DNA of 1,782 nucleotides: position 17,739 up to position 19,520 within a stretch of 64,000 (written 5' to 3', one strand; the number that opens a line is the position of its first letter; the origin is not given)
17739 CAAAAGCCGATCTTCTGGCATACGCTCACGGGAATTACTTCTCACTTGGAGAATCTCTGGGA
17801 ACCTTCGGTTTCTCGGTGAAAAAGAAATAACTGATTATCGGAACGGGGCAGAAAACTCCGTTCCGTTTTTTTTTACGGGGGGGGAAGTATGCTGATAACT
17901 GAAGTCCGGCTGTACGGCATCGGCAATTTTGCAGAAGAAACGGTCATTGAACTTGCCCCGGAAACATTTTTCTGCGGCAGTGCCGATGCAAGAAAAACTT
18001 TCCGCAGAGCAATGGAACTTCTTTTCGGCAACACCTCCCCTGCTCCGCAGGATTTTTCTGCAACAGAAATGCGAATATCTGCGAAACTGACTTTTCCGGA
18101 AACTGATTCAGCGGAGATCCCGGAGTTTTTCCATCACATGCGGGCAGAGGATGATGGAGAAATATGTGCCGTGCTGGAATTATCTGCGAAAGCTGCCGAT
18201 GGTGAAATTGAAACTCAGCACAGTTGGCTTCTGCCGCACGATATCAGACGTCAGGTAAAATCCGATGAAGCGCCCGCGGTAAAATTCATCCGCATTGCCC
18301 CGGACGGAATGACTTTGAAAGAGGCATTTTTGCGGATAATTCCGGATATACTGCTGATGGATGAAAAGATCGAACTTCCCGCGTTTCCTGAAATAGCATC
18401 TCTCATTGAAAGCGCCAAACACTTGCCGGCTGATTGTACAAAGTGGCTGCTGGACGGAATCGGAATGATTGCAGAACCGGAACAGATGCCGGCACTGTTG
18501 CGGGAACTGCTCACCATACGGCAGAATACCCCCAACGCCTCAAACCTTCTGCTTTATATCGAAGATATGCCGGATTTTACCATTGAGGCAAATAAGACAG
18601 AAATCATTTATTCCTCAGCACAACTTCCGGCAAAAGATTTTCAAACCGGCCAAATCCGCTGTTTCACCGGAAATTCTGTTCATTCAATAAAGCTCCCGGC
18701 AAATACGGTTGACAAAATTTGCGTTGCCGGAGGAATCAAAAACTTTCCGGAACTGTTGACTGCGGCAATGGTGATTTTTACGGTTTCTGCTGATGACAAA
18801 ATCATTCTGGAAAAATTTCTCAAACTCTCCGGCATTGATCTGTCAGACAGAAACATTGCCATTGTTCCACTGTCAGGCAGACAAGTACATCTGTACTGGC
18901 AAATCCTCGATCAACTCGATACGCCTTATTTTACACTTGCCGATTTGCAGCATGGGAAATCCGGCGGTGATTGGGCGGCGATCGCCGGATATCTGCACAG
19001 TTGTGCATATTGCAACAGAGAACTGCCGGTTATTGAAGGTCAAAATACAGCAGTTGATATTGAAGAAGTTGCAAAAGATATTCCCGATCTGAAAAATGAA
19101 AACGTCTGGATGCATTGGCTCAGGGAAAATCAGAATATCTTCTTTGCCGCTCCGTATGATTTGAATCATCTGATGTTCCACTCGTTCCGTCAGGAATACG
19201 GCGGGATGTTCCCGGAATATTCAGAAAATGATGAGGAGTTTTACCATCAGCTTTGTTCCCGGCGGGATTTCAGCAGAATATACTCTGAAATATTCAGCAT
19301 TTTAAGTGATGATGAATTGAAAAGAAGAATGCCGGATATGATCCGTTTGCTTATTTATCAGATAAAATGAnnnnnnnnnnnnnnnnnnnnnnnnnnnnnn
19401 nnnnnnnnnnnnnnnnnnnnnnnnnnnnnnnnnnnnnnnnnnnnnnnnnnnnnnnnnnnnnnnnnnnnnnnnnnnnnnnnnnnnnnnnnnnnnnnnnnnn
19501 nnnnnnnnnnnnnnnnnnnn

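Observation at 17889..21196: Translationally coupled OLD-like ATPase/Toprim-like gene plus UvrD-like helicase: divergent Gabija / class-2 OLD-type candidate defence pair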

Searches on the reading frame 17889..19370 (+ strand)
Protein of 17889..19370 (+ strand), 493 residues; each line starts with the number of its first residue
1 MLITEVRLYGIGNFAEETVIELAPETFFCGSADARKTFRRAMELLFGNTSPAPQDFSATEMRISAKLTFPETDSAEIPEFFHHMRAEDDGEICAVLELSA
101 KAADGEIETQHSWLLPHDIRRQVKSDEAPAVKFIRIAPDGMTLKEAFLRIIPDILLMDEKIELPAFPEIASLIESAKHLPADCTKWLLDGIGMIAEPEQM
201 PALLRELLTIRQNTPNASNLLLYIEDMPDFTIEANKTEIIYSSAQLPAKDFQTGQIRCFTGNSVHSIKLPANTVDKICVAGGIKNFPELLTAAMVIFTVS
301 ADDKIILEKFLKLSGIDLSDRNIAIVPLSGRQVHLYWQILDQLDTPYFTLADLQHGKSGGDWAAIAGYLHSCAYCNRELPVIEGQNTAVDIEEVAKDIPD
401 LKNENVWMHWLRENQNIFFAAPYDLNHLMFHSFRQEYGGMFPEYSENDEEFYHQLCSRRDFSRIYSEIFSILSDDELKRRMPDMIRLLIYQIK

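Call 7: search_protein_families(library=pfam, proteins=[window:17889-19370:+], max_evalue=0.1)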
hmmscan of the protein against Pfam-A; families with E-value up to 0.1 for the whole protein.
window:17889-19370:+ (493 aa): 2 families
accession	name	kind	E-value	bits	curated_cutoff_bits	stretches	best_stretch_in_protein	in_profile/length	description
PF20469.4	OLD-like_TOPRIM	-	8.7e-08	33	23.2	1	302-353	13-66/67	Overcoming lysogenization defect protein-like, TOPRIM domain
PF24082.1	SPEF2_C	-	0.073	13.3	27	0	132-168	13-47/197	SPEF2 C-terminal domain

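Call 8: search_protein_families(library=padloc, proteins=[window:17889-19370:+], max_evalue=0.1)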
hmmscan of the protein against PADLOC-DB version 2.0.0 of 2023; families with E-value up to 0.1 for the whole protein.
window:17889-19370:+ (493 aa): 13 families
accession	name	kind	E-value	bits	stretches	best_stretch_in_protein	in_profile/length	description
PDLC00090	GajA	-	2.1e-41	140.4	2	263-450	385-576/659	AAA ATPase domain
PDLC00074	GajA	-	1e-31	108.3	1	262-442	180-366/480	AAA ATPase domain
PDLC00089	GajA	-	2e-31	107.6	1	263-447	39-228/311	AAA ATPase domain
PDLC00061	GajA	-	8.8e-27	91.9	1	263-443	388-564/652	AAA ATPase domain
PDLC00097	GajA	-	1.2e-22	78.2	1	263-440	378-557/640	AAA ATPase domain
PDLC00066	GajA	-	4.5e-06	23.5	1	301-434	380-506/567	AAA ATPase domain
PDLC00084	GajA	-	0.0011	15.9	1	295-448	237-384/431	AAA ATPase domain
PDLC00087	GajA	-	0.0039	15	1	301-353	24-76/211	AAA ATPase domain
PDLC00070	GajA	-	0.0053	13.4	1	288-355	383-450/596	AAA ATPase domain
PDLC00740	Effector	-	0.018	11.8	1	64-108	246-289/391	Endonuclease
PDLC00082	GajA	-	0.036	10.4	1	285-361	466-544/694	AAA ATPase domain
PDLC02358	Old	-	0.044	10.6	1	294-385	386-480/578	Old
PDLC00069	GajA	-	0.047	10.1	1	289-346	432-489/687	AAA ATPase domain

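Call 9: search_solved_structures(query=window:17889-19370:+, max_evalue=1, show_alignments=3)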
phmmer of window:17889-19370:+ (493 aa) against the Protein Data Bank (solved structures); distinct sequences matched with E-value up to 1: 0.

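Call 11: search_protein_families(library=ncbifam, proteins=[window:17889-19370:+], max_evalue=0.1)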
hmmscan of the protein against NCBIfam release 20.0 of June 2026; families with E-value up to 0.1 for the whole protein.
window:17889-19370:+ (493 aa): 0 families

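Call 12: find_homologous_proteins(query=window:17889-19370:+, max_evalue=0.001)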
Query window:17889-19370:+ (493 aa): 9 proteins with E <= 0.001 among 7371 candidates.
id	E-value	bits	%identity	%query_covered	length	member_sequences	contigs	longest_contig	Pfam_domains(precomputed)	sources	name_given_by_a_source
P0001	0.0e+0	1101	98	100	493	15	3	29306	PF20469.5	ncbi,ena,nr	ncbi:MAG: hypothetical protein IJC27_01380 [Lentisphaeria bacterium]|nr:hypothetical protein [Lentis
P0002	8.5e-213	725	65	100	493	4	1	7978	PF20469.5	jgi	jgi:hypothetical protein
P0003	3.3e-125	436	43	100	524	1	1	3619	PF20469.5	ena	-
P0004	6.9e-116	406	42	100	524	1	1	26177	PF20469.5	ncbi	-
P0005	1.4e-115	405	43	100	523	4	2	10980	PF20469.5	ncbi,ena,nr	ncbi:MAG: hypothetical protein J6W00_15390 [Lentisphaeria bacterium]|nr:hypothetical protein [Lentis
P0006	1.3e-70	256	45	55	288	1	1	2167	PF20469.5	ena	-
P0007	9.1e-16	76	30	35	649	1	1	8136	PF20469.5,PF11398.15,PF13175.13,PF13476.13,PF02463.26,PF13304.13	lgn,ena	-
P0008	3.6e-13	67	25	42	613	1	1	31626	PF20469.5,PF11398.15,PF13175.13,PF02463.26,PF13304.13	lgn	-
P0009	1.3e-12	65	26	32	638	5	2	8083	PF20469.5,PF11398.15,PF13175.13,PF13476.13,PF02463.26,PF13304.13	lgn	-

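Call 15: find_encoding_contigs(protein=P0004, flank=8000, max_places=3)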
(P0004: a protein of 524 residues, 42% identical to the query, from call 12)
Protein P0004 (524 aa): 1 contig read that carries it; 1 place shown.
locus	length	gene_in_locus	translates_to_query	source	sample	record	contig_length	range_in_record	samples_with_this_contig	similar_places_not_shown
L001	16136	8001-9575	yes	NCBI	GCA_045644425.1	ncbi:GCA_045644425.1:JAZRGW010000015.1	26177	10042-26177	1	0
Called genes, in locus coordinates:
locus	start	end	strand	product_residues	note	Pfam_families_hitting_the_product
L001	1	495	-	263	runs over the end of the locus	-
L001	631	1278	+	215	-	PF01467:CTP_transf_like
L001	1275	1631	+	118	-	PF02410:RsfS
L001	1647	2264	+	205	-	-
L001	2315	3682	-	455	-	PF00999:Na_H_Exchanger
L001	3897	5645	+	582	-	PF00270:DEAD, PF04851:ResIII, PF00271:Helicase_C, PF03880:DbpA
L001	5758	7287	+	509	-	PF07596:SBP_bac_10 (weak)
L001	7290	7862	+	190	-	PF01613:Flavin_Reduct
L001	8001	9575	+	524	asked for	PF20469:OLD-like_TOPRIM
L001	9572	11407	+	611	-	PF00580:UvrD-helicase, PF13245:AAA_19, PF13361:UvrD_C (weak)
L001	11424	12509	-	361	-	PF00392:GntR, PF00532:Peripla_BP_1, PF13377:Peripla_BP_3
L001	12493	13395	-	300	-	PF04909:Amidohydro_2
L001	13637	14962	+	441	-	PF01041:DegT_DnrJ_EryC1, PF00266:Aminotran_5 (weak)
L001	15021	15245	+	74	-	-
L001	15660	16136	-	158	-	?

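Call 16: find_encoding_contigs(protein=P0002, flank=8000, max_places=3)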
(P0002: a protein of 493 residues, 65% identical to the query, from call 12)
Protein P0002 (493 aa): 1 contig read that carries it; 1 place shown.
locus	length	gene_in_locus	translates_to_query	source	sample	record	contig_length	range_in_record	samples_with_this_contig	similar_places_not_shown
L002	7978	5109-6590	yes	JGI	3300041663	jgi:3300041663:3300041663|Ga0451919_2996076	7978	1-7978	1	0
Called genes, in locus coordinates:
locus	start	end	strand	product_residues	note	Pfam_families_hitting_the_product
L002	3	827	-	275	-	?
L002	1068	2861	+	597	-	PF04851:ResIII (weak), PF00270:DEAD, PF00271:Helicase_C, PF03880:DbpA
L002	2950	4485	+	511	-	PF07596:SBP_bac_10 (weak)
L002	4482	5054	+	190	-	PF01613:Flavin_Reduct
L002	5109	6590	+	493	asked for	PF20469:OLD-like_TOPRIM (weak)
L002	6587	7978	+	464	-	?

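Call 17: find_encoding_contigs(protein=P0005, flank=8000, max_places=3)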
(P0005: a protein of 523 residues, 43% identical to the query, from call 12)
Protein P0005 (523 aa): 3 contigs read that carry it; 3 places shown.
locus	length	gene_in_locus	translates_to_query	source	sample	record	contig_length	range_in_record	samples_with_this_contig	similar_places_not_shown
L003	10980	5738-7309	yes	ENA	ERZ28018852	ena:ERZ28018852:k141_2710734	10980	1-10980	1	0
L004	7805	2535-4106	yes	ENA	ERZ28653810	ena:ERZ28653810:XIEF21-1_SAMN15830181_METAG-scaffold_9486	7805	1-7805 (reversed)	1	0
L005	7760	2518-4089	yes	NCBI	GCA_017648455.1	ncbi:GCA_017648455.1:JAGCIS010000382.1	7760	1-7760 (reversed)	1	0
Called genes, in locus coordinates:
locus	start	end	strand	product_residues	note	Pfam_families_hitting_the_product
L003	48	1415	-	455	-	PF00999:Na_H_Exchanger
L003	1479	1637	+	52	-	-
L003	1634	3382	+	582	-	PF00270:DEAD, PF04851:ResIII (weak), PF00271:Helicase_C, PF03880:DbpA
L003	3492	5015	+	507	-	PF07596:SBP_bac_10 (weak)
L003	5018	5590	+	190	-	PF01613:Flavin_Reduct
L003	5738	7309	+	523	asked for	PF20469:OLD-like_TOPRIM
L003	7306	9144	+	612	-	PF00580:UvrD-helicase, PF13245:AAA_19, PF13361:UvrD_C (weak)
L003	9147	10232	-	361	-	PF00392:GntR, PF00532:Peripla_BP_1 (weak), PF13377:Peripla_BP_3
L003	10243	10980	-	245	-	PF04909:Amidohydro_2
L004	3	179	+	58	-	?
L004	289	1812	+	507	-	PF07596:SBP_bac_10 (weak)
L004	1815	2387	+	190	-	PF01613:Flavin_Reduct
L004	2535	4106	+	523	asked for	PF20469:OLD-like_TOPRIM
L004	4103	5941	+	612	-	PF00580:UvrD-helicase, PF13245:AAA_19, PF13361:UvrD_C (weak)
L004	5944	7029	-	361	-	PF00392:GntR, PF00532:Peripla_BP_1 (weak), PF13377:Peripla_BP_3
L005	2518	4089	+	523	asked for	PF20469:OLD-like_TOPRIM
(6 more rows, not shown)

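Call 18: search_solved_structures(query=A1, max_evalue=0.01, show_alignments=3)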
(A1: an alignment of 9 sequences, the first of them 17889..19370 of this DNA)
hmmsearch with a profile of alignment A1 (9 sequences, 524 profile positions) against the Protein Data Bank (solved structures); distinct sequences matched with E-value up to 0.01: 9.
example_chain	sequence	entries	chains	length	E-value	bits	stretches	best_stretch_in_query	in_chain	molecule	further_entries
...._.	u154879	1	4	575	1e-09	40.8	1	1-443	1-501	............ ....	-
8jq9_B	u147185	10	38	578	1e-09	40.8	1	1-443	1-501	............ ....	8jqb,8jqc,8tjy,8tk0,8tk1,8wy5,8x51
8j4t_A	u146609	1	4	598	1.2e-09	40.6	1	1-443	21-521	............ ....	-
8sm3_A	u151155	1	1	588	5.7e-09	38.3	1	3-443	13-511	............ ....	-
8u7i_A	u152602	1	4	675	2.5e-08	36.2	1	263-443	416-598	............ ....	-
6nk8_A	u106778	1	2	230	5.5e-07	31.8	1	312-378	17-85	Class 2 OLD family nuclease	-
6njv_A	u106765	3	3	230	1.2e-05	27.4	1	312-378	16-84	Xcc_CTR_I | Xcc_ctr_pt | Xcc_ctr_Hg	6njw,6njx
6p74_A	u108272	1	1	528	8.7e-05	24.5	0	256-376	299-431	Putative ATP-dependent endonuclease of the OLD family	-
9xzy_H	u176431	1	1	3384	0.0053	18.6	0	154-232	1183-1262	GATOR1 complex protein DEPDC5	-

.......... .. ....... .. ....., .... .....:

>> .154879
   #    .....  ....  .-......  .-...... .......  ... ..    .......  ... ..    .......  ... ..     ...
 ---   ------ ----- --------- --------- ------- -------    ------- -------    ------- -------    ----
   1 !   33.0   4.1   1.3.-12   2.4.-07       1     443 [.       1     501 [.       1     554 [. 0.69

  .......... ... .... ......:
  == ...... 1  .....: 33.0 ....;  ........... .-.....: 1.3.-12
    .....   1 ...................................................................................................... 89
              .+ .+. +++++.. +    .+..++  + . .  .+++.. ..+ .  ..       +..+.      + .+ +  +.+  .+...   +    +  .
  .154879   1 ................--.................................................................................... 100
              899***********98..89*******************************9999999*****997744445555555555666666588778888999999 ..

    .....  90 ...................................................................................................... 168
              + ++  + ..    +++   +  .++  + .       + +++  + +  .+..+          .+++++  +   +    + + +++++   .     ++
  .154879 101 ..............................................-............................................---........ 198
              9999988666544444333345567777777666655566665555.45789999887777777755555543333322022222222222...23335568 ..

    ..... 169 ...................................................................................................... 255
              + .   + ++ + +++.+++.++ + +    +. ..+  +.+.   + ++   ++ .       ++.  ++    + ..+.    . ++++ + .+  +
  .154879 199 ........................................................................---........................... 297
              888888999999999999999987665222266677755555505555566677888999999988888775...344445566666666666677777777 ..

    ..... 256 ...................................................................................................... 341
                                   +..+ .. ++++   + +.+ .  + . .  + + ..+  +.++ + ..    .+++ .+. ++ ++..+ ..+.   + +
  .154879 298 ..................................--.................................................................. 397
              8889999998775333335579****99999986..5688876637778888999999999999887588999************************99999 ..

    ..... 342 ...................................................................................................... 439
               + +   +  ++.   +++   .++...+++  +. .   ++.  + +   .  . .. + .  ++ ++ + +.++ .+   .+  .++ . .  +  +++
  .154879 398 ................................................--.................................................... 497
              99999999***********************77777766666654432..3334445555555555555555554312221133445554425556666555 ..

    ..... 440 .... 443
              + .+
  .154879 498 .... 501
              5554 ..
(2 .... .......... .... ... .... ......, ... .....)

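Call 35: search_protein_representatives(alignment_id=A2)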
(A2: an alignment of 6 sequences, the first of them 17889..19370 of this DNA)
Query: 6 sequences, 523 profile positions. Proteins with E-value up to 0.001 (for the whole library): 307; up to 1e-10: 226; up to 1e-30: 10. The best 150 are listed.
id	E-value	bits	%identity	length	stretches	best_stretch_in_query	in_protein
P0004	5.7e-284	958.9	-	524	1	1-523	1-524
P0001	1.7e-262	888.1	-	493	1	1-517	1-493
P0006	5.2e-149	513.6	-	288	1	236-523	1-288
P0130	9.0e-101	354.4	-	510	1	10-519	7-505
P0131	8.2e-89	314.9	-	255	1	1-211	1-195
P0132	1.4e-84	300.9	-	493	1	1-464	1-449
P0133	5.2e-65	236.4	-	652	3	261-470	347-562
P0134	5.2e-40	153.9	-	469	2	290-515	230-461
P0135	3.6e-31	124.7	-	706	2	258-464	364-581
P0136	4.3e-31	124.5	-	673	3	269-467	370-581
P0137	1.7e-29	119.2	-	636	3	264-463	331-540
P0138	1.9e-29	119.0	-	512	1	286-500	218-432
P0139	1.8e-27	112.6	-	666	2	264-465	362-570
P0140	2.4e-27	112.1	-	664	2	258-464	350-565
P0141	4.6e-27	111.2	-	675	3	205-464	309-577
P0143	2.7e-26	108.7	-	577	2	1-152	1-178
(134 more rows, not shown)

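Call 40: find_homologous_proteins(query=A1, max_evalue=1e-10)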
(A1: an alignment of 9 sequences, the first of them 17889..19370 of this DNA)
Query A1 (9 sequences) (493 aa, profile of the alignment): 17 proteins with E <= 1e-10 among 8000 candidates.
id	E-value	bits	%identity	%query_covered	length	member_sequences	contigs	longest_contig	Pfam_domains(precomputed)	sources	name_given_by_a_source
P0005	5.7e-236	802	43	100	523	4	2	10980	PF20469.5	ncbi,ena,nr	ncbi:MAG: hypothetical protein J6W00_15390 [Lentisphaeria bacterium]|nr:hypothetical protein [Lentis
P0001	2.8e-223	760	98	100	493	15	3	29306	PF20469.5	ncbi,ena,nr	ncbi:MAG: hypothetical protein IJC27_01380 [Lentisphaeria bacterium]|nr:hypothetical protein [Lentis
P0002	5.0e-218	743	65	100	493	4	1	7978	PF20469.5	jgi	jgi:hypothetical protein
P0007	1.4e-198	679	30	35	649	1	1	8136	PF20469.5,PF11398.15,PF13175.13,PF13476.13,PF02463.26,PF13304.13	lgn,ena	-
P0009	7.2e-185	634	26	32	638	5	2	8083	PF20469.5,PF11398.15,PF13175.13,PF13476.13,PF02463.26,PF13304.13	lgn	-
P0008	3.8e-182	625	25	42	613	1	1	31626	PF20469.5,PF11398.15,PF13175.13,PF02463.26,PF13304.13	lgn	-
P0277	6.5e-179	614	27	36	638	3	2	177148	PF20469.5,PF13175.13,PF13476.13,PF02463.26,PF13304.13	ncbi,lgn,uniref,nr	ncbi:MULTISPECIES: ATP-dependent endonuclease [unclassified Rathayibacter]|uniref:ATP-dependent nucl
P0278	4.3e-178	611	27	36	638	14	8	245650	PF20469.5,PF13175.13,PF13476.13,PF02463.26,PF13304.13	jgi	jgi:putative ATP-dependent endonuclease of OLD family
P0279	2.0e-177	609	26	36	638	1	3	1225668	PF20469.5,PF13175.13,PF13476.13,PF02463.26,PF13304.13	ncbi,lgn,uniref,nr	ncbi:ATP-dependent nuclease [Tsukamurella ocularis]|uniref:ATP-dependent nuclease n=1 Tax=Tsukamurel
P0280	9.1e-176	604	26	36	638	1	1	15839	PF20469.5,PF13514.13,PF13175.13,PF13476.13,PF02463.26,PF13304.13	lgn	-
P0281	2.0e-168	579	23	47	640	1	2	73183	PF20469.5,PF11398.15,PF13175.13,PF13476.13,PF02463.26,PF13304.13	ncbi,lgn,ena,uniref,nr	ncbi:ATP-dependent endonuclease [uncultured Citricoccus sp.]|uniref:ATP-dependent nuclease n=1 Tax=u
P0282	3.4e-166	572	30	35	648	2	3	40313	PF20469.5,PF11398.15,PF00005.34,PF13175.13,PF13476.13,PF02463.26,PF13304.13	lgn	-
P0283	9.5e-166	571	31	35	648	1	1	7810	PF20469.5,PF11398.15,PF00005.34,PF13175.13,PF13476.13,PF02463.26,PF13304.13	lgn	-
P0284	5.9e-165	568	26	47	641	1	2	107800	PF20469.5,PF11398.15,PF13175.13,PF13476.13,PF02463.26,PF13304.13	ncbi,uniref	ncbi:ATP-dependent nuclease [Citricoccus alkalitolerans]|uniref:ATP-dependent endonuclease n=1 Tax=C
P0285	1.6e-161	557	28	35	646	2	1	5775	PF20469.5,PF11398.15,PF13175.13,PF13476.13,PF02463.26,PF13304.13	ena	-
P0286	2.5e-160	553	29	35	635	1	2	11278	PF20469.5,PF11398.15,PF13175.13,PF13476.13,PF02463.26,PF13304.13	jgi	jgi:putative ATP-dependent endonuclease of the OLD family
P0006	4.1e-126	440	45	55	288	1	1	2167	PF20469.5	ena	-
